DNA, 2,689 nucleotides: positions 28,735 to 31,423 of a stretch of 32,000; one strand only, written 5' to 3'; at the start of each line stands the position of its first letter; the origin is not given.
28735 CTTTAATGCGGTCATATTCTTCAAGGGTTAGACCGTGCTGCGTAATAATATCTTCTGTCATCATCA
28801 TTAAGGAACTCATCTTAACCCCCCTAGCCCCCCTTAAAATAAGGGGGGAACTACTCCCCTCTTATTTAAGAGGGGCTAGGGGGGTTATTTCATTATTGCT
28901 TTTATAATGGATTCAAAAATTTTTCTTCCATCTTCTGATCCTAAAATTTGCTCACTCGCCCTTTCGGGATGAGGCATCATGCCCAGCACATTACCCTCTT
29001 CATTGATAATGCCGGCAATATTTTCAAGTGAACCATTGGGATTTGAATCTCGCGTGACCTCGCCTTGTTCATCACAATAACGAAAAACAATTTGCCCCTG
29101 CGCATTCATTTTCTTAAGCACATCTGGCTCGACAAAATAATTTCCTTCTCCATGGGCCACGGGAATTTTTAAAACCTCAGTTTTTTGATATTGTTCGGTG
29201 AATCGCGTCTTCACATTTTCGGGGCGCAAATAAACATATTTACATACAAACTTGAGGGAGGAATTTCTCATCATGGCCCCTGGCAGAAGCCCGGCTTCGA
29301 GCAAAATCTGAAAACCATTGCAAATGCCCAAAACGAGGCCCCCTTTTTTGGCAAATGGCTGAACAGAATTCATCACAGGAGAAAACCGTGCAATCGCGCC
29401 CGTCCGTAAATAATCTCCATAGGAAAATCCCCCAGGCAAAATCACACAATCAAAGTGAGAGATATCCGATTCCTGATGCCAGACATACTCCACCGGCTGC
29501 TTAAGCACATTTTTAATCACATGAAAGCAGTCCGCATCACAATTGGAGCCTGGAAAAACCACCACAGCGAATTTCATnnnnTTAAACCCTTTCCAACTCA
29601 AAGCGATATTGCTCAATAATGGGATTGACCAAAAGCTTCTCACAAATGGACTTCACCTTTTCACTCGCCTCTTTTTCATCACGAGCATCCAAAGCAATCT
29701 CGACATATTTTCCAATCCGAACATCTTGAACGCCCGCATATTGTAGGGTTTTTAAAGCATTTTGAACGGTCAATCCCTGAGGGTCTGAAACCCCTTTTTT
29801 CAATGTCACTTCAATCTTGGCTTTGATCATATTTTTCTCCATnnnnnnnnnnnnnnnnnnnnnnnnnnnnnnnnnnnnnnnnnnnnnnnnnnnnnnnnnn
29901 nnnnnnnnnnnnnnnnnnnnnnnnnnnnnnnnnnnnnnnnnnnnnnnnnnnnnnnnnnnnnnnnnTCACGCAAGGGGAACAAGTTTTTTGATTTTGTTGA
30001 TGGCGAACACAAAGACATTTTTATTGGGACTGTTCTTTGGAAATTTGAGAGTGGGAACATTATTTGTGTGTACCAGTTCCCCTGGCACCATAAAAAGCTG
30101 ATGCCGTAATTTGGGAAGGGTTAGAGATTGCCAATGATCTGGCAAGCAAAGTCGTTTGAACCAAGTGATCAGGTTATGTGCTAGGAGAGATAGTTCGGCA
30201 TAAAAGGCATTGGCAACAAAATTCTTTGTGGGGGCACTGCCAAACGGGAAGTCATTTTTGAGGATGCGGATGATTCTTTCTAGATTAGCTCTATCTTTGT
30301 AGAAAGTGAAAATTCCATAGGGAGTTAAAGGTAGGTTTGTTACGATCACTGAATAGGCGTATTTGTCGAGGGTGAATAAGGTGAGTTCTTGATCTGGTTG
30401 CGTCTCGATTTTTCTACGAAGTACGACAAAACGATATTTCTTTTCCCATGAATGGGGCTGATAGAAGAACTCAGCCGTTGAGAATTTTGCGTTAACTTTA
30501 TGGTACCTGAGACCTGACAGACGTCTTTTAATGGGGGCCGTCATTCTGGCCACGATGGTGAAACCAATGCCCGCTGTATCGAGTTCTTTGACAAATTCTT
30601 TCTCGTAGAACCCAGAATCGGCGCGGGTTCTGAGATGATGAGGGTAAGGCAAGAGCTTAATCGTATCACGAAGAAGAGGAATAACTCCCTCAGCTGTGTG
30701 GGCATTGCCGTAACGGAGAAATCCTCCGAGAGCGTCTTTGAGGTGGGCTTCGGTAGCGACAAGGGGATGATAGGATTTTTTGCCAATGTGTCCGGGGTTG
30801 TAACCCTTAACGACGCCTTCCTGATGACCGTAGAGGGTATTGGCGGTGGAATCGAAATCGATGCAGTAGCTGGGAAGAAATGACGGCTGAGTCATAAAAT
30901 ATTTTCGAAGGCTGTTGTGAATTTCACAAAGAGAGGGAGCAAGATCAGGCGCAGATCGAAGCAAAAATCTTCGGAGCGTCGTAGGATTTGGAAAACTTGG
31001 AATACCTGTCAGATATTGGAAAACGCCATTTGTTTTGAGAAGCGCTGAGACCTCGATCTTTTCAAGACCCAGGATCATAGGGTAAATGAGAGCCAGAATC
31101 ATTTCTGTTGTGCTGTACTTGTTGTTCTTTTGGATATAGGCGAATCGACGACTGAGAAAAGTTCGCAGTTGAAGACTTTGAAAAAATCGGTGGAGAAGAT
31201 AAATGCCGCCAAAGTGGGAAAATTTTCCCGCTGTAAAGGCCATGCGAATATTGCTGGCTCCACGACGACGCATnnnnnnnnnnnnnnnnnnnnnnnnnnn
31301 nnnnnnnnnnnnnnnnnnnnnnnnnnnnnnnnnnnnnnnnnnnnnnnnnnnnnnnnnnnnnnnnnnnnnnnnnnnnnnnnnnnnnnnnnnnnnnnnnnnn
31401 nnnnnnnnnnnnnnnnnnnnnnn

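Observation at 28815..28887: Minimal 73-bp element fills the purQ-purL spacer, supplying purQ's TAA and an SD-like G-run for purL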

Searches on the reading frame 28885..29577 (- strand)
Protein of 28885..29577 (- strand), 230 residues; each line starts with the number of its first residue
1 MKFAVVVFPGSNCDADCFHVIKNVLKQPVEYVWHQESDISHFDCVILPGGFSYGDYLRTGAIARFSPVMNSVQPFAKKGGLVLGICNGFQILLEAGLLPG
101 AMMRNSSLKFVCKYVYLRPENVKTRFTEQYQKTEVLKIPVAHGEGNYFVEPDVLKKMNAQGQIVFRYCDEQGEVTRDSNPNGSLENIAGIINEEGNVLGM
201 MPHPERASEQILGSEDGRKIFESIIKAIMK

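Call 15: search_protein_families(library=ncbifam, proteins=[window:28885-29577:-])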
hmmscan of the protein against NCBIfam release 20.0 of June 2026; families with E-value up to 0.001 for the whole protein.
window:28885-29577:- (230 aa): 11 families
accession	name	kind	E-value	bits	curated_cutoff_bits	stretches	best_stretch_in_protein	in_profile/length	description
NF002957.0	PRK03619.1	equivalog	9.7e-104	345.6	212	1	1-228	1-220/222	phosphoribosylformylglycinamidine synthase subunit PurQ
TIGR01737.1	FGAM_synth_I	equivalog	3.9e-101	337.2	177.8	1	1-226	1-226/228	phosphoribosylformylglycinamidine synthase I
NF002252.0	PRK01175.1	equivalog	1.5e-56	191.4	298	1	2-225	5-254/261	phosphoribosylformylglycinamidine synthase subunit PurQ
TIGR01857.1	FGAM-synthase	equivalog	3e-34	117.8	1057.05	1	6-220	983-1228/1239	phosphoribosylformylglycinamidine synthase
TIGR01735.1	FGAM_synt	equivalog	1.2e-28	99.2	1123.05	1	37-209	1093-1279/1307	phosphoribosylformylglycinamidine synthase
NF003672.0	PRK05297.1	equivalog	1.8e-28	98.6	783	1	35-211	1075-1263/1290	phosphoribosylformylglycinamidine synthase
TIGR01382.1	PfpI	subfamily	1.8e-06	27.6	139.05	1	37-101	58-116/169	DJ-1/PfpI/YhbO family deglycase/protease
NF001989.1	PRK00784.1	equivalog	3.3e-06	26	273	1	27-95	273-337/480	cobyric acid synthase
TIGR01855.1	IMP_synth_hisH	equivalog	4.6e-05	23.3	105.4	0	30-96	25-88/198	imidazole glycerol phosphate synthase subunit HisH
TIGR00313.1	cobQ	equivalog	7e-05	21.8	309.9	1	34-95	277-335/477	cobyric acid synthase CobQ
TIGR01383.1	not_thiJ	equivalog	0.00099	18.9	131.25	0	37-98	59-115/180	DJ-1 family glyoxalase III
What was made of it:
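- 28885..29577 (-): purQ (FGAM synthase glutaminase subunit). NCBIfam NF002957, 345.6 bits (call 15).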

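Call 18: find_related_loci(query=window:28888-29577:-, collection=genome_contigs, flank=6000)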
Query window:28888-29577:- (230 aa) in genome_contigs; peptide patterns used: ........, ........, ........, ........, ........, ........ (x = any residue, [..] = any of these).
600 stretches matched a pattern (row limit reached: there are more); 600 encode a relative of the query (tblastn E <= 1e-3); the best 80 are kept; 80 distinct loci.
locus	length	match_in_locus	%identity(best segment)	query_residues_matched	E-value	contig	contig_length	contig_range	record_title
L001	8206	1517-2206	75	1-230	6e-122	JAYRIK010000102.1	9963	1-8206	MAG: Candidatus Auribacterota bacterium isolate SZ_szas25bin.51 k141_579144, whole genome shotgun sequence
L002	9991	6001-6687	66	1-229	3e-107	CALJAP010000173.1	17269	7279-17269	MAG: uncultured bacterium isolate S1_Bin_METABAT__209_1 genome assembly, contig: c_000001878740, whole genome shotgun se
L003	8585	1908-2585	62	1-226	2e-105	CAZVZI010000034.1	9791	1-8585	MAG TPA_asm: uncultured Thermodesulfobacteriota bacterium isolate SRP062349_co5_66 genome assembly, contig: NODE_3300_le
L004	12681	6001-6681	68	3-228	5e-105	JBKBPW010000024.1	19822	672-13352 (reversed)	MAG: Thermodesulfovibrionales bacterium isolate 21H_026.bin.27 NODE_26_length_19822_cov_6.131426, whole genome shotgun s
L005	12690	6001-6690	64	1-230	8e-105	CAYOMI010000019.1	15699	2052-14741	MAG TPA_asm: uncultured Planctomycetales bacterium isolate SRP098346_co1_93 genome assembly, contig: NODE_4045_length_15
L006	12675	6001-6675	64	1-225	4e-102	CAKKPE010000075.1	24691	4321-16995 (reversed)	bacterium isolate Hainich-H32-bin143-1 genome assembly, contig: H32-bin143_1_Hain_PNK108_H32_02um_984_length_24691_cov_7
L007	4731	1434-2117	63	1-228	3e-101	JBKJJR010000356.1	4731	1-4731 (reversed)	MAG: Pyrinomonadaceae bacterium isolate ant_bin.211 S1Ck117_2362873_flag_0_multi_8.9775_len_4731, whole genome shotgun s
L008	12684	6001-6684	60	1-228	3e-101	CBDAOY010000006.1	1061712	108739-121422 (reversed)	MAG: Terriglobia bacterium isolate 90597ecc-74e2-4125-9827-64c58cf94560 genome assembly, contig: contig_6, whole genome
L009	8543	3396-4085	62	1-230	3e-101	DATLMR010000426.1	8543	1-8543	MAG TPA_asm: Blastocatellia bacterium isolate SMAG_U13779 k141_3751805, whole genome shotgun sequence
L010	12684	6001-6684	60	1-228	3e-101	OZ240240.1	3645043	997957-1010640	MAG: Dehalococcoidia bacterium isolate 9fa25b9b-25de-44f7-936b-2c4815794ad0 genome assembly, chromosome: 1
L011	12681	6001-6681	62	1-227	6e-101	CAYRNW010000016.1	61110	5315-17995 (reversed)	MAG TPA_asm: uncultured Eubacteriales bacterium isolate SRP241326_co3_59 genome assembly, contig: NODE_831_length_61110_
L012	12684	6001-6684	61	1-228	2e-100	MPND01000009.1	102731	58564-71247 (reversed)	MAG: SAR202 cluster bacterium bin90 NODE_328_length_102731_cov_8.13146_ID_655, whole genome shotgun sequence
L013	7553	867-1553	60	1-229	4e-100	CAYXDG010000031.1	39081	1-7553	MAG TPA_asm: uncultured Dactylococcopsis sp. isolate SRP141376_co3_124 genome assembly, contig: NODE_2584_length_39081_c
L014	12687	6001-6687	63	1-229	3e-100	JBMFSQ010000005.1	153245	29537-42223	MAG: Chthonomonadales bacterium isolate KM4345-29 NODE_12_length_153245_cov_9.591409, whole genome shotgun sequence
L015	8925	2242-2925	62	1-228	2e-99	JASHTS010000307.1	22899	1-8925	MAG: Acidobacteriaceae bacterium isolate JOPF159 JOPF_AWAY_contig_1499255, whole genome shotgun sequence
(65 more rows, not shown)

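Call 19: find_encoding_contigs(protein=window:28885-29577:-, flank=10000, max_places=6)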
Protein window:28885-29577:- (230 aa): no gene with exactly this product is on record in the collection.

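Call 42: find_homologous_proteins(query=window:28888-29577:-, max_evalue=1e-60)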
Query window:28888-29577:- (230 aa): 7996 proteins with E <= 1e-60 among 8000 candidates; the best 120 are listed.
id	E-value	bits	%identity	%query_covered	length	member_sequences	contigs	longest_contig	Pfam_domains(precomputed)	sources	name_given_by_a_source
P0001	2.6e-153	526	100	100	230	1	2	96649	PF07685.21,PF13507.13,PF01965.31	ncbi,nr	ncbi:MAG: phosphoribosylformylglycinamidine synthase subunit PurQ [Chlamydiae bacterium]|nr:phosphor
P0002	4.7e-121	421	78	100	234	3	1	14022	PF07685.21,PF13507.13,PF01965.31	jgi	-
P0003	7.4e-121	420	78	100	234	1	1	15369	PF07685.21,PF13507.13,PF01965.31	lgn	-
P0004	6.5e-119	413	79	100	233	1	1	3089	PF07685.21,PF13507.13,PF01965.31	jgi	jgi:phosphoribosylformylglycinamidine synthase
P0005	8.2e-119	413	77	100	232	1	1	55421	PF07685.21,PF13507.13,PF01965.31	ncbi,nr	ncbi:MAG: phosphoribosylformylglycinamidine synthase subunit PurQ [Chlamydiae bacterium]|nr:phosphor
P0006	8.9e-119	413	77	100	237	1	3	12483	PF07685.21,PF13507.13,PF01965.31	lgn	-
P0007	1.9e-118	412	78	100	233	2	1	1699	PF07685.21,PF13507.13,PF01965.31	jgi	jgi:phosphoribosylformylglycinamidine synthase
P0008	2.4e-118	412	78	100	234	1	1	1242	PF07685.21,PF13507.13,PF01965.31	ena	-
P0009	2.1e-116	405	77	98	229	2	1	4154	PF00117.35,PF07685.21,PF13507.13,PF01965.31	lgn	-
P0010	5.2e-116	404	74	99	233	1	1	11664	PF07685.21,PF13507.13,PF01965.31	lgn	-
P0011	6.1e-116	404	75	100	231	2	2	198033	PF07685.21,PF13507.13,PF01965.31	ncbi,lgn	-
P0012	3.4e-115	401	76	100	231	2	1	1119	PF07685.21,PF13507.13,PF01965.31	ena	-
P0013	1.6e-114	399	72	100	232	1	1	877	PF07685.21,PF13507.13,PF01965.31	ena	-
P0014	3.8e-114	398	74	100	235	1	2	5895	PF07685.21,PF13507.13,PF01965.31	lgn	-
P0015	4.8e-111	388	71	100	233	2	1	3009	PF07685.21,PF13507.13,PF01965.31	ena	-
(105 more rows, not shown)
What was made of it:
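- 28885..29577 (-): It is 100% identical to P0001, labelled 'MAG: Chlamydiae bacterium' (call 42).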

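Call 43: find_encoding_contigs(protein=P0001, flank=10000, max_places=4)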
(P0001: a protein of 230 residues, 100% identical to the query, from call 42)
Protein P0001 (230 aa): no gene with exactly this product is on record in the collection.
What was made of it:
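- On Bacterial MITE: The complete genome could not be retrieved (calls 19, 43).
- Tried and rejected: Exact-protein look-ups for purQ failed twice (calls 19, 43), so genome-wide statistics for this MAG were impossible.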

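Call 44: find_encoding_contigs(protein=P0005, flank=10000, max_places=2)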
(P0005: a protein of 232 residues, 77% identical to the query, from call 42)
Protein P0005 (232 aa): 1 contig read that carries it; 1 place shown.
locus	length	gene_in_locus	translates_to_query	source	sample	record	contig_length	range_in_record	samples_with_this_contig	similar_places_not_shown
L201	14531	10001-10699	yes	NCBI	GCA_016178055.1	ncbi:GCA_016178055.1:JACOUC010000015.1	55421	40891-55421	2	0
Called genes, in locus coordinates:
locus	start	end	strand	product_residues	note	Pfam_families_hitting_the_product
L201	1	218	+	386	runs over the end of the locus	PF00478:IMPDH, PF03060:NMO (faint), PF05690:ThiG (faint), PF01070:FMN_dh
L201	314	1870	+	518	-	PF00117:GATase, PF07722:Peptidase_C26, PF02540:NAD_synthase (weak), PF03054:tRNA_Me_trans (faint), PF00958:GMP_synt_C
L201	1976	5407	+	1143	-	PF02811:PHP, PF07733:DNA_pol3_alpha, PF17657:DNA_pol3_finger, PF14579:HHH_6, PF01336:tRNA_anti-codon (weak)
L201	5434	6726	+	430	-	PF00206:Lyase_1, PF10397:ADSL_C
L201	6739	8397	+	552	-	PF02463:SMC_N, PF13476:AAA_23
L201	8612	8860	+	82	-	PF02700:PurS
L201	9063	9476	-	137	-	PF13470:PIN_3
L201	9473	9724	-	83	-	PF01402:RHH_1 (weak)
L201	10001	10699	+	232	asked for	PF01965:DJ-1_PfpI, PF13507:GATase_5, PF07685:GATase_3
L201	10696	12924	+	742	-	PF18072:FGAR-AT_linker, PF00586:AIRS, PF02769:AIRS_C, PF00586:AIRS, PF02769:AIRS_C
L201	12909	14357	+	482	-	PF13522:GATase_6, PF13537:GATase_7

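Call 46: find_encoding_contigs(protein=P0002, flank=10000, max_places=2)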
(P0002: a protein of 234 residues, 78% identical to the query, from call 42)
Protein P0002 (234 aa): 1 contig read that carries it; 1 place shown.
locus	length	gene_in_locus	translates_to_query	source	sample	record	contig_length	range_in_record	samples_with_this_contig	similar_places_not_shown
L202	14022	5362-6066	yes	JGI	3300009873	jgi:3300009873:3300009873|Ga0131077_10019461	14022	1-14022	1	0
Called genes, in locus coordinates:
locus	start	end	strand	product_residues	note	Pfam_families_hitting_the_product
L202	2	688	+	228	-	?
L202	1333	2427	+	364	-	PF13229:Beta_helix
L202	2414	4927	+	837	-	PF00041:fn3 (weak), PF18884:TSP3_bac (faint)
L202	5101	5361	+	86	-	PF02700:PurS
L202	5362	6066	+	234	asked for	PF01965:DJ-1_PfpI, PF13507:GATase_5, PF07685:GATase_3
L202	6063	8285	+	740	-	PF18072:FGAR-AT_linker, PF00586:AIRS, PF02769:AIRS_C, PF00586:AIRS, PF02769:AIRS_C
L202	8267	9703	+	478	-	PF13522:GATase_6, PF13537:GATase_7, PF00156:Pribosyltran (weak)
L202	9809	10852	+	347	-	PF00586:AIRS, PF02769:AIRS_C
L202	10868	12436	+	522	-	PF02142:MGS, PF01808:AICARFT_IMPCHas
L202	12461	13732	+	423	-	PF02844:GARS_N, PF01071:GARS_A, PF02655:ATP-grasp_3 (weak), PF02786:CPSase_L_D2 (faint), PF02843:GARS_C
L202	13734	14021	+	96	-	?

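Call 47: find_encoding_contigs(protein=P0003, flank=10000, max_places=2)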
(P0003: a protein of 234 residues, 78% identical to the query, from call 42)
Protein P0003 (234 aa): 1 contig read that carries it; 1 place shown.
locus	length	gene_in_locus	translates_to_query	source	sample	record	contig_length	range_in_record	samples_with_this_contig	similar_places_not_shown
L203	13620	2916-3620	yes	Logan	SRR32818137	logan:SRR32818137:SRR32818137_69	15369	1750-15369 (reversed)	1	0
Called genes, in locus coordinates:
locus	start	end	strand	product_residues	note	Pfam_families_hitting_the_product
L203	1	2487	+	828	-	?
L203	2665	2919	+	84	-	PF02700:PurS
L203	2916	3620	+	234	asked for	PF01965:DJ-1_PfpI, PF13507:GATase_5, PF07685:GATase_3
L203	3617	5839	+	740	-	PF18072:FGAR-AT_linker, PF00586:AIRS, PF02769:AIRS_C, PF00586:AIRS, PF02769:AIRS_C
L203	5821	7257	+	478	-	PF13522:GATase_6, PF13537:GATase_7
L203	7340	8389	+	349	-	PF00586:AIRS, PF02769:AIRS_C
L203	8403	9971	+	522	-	PF02142:MGS, PF01808:AICARFT_IMPCHas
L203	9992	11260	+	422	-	PF02844:GARS_N, PF01071:GARS_A, PF02655:ATP-grasp_3 (weak), PF02786:CPSase_L_D2 (weak), PF02222:ATP-grasp (weak), PF02843:GARS_C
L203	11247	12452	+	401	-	PF02638:GHL10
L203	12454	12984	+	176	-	PF14385:DUF4416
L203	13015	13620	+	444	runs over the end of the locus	PF06245:DUF1015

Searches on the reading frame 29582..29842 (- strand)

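Call 15: search_protein_families(library=ncbifam, proteins=[window:29582-29842:-])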
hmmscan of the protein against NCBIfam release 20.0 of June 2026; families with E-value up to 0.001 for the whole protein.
window:29582-29842:- (86 aa): 4 families
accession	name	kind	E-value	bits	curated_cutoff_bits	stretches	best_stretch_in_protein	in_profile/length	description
NF004630.0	PRK05974.1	equivalog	2.7e-32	110.6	75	1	5-85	1-81/83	phosphoribosylformylglycinamidine synthase subunit PurS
TIGR00302.1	TIGR00302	equivalog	9.5e-29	99.4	39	1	7-84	2-79/80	phosphoribosylformylglycinamidine synthase subunit PurS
NF005019.0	PRK06423.1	equivalog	2.5e-16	59.7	122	1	6-82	1-71/74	phosphoribosylformylglycinamidine synthase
NF004450.0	PRK05783.1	equivalog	3.1e-12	46.6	96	1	9-78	6-76/84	hypothetical protein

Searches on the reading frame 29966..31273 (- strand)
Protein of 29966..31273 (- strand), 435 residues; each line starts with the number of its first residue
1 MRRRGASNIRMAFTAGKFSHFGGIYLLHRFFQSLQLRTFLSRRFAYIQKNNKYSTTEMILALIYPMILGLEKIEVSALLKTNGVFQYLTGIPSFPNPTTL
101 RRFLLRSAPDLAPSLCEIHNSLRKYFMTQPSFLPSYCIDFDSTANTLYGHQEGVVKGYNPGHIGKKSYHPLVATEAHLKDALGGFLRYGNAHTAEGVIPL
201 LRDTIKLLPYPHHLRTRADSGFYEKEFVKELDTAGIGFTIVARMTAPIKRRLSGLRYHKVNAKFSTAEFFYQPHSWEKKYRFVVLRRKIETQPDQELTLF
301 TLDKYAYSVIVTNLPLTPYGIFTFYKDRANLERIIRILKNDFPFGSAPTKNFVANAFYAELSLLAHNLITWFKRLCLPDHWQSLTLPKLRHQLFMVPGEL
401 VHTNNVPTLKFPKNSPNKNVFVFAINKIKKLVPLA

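Call 15: search_protein_families(library=ncbifam, proteins=[window:29966-31273:-])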
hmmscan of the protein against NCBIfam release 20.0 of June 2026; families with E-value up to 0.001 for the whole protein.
window:29966-31273:- (435 aa): 2 families
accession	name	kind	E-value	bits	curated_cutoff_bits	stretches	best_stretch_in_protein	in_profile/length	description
NF033539.1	transpos_IS1380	equivalog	1.4e-76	257.8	180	1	12-414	3-418/419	IS1380 family transposase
NF033559.2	transpos_IS1634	equivalog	1.2e-05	24.6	100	0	283-344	344-398/483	IS1634 family transposase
